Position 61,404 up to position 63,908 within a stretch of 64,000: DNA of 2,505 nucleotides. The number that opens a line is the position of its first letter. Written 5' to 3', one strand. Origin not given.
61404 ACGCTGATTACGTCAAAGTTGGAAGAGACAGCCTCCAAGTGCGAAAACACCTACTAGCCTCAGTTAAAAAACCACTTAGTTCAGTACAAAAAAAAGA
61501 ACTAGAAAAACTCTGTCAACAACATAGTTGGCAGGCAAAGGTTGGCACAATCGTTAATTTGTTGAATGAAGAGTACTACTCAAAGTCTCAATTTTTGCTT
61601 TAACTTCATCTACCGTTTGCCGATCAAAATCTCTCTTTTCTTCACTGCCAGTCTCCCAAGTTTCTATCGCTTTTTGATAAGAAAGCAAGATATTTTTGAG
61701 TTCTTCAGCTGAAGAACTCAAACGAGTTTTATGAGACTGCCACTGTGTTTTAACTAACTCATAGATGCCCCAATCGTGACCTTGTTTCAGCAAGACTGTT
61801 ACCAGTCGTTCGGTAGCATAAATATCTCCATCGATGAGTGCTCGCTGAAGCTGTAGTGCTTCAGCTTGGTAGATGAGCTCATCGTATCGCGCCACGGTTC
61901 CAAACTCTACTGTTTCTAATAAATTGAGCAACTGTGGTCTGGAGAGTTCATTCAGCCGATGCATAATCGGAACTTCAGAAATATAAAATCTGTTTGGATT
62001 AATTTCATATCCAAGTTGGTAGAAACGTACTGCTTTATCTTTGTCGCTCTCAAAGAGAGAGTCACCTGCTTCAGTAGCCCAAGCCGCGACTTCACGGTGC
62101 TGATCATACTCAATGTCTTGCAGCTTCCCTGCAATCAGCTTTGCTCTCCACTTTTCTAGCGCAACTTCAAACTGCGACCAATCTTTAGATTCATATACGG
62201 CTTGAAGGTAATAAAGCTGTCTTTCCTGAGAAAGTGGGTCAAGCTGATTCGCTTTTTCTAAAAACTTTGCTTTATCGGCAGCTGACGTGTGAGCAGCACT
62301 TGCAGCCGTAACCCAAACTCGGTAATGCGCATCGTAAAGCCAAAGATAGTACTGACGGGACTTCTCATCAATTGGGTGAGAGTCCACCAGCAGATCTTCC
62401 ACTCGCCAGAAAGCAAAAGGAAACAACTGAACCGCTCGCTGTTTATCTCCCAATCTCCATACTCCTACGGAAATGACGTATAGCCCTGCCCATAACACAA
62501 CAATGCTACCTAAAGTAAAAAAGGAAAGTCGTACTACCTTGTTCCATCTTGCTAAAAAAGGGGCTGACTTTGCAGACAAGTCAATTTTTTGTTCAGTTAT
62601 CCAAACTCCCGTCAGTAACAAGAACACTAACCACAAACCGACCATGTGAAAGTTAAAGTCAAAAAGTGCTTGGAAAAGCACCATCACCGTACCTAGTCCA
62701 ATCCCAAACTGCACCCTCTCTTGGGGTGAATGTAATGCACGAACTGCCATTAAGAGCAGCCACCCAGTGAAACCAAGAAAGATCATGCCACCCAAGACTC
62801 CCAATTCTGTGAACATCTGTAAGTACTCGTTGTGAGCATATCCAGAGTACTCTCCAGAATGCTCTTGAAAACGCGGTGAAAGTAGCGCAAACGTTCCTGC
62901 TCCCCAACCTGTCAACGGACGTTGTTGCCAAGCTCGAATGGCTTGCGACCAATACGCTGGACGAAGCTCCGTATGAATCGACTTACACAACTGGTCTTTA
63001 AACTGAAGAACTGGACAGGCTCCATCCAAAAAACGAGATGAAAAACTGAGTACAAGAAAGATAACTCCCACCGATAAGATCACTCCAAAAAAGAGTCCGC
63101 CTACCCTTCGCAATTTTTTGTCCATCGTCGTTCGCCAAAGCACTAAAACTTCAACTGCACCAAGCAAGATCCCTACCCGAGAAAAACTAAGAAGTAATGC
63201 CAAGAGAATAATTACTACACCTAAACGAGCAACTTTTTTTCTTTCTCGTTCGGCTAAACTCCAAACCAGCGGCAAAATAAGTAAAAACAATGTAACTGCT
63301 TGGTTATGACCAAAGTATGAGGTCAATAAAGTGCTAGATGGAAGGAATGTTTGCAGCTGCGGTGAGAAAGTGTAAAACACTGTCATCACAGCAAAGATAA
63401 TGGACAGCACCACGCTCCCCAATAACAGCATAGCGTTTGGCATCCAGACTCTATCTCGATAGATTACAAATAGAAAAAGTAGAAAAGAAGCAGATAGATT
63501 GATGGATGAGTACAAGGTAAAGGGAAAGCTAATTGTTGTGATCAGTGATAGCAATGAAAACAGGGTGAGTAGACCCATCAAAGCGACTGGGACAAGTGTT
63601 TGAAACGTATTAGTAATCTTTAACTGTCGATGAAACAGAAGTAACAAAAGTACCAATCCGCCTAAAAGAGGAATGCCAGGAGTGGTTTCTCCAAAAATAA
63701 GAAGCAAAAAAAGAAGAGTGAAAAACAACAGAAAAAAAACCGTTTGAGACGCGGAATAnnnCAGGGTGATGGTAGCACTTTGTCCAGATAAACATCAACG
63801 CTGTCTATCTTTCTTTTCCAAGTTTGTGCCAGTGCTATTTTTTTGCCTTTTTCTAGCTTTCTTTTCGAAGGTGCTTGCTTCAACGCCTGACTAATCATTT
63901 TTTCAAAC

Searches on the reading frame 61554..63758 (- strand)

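Call 9: search_protein_families(library=pfam, proteins=[window:61554-63758:-], max_evalue=0.001)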
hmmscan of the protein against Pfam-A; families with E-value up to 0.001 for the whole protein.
window:61554-63758:- (734 aa): 1 family
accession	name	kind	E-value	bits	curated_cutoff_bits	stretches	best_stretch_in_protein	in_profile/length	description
PF04932.20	Wzy_C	-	5.1e-19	69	31.7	1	180-328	2-149/149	O-Antigen ligase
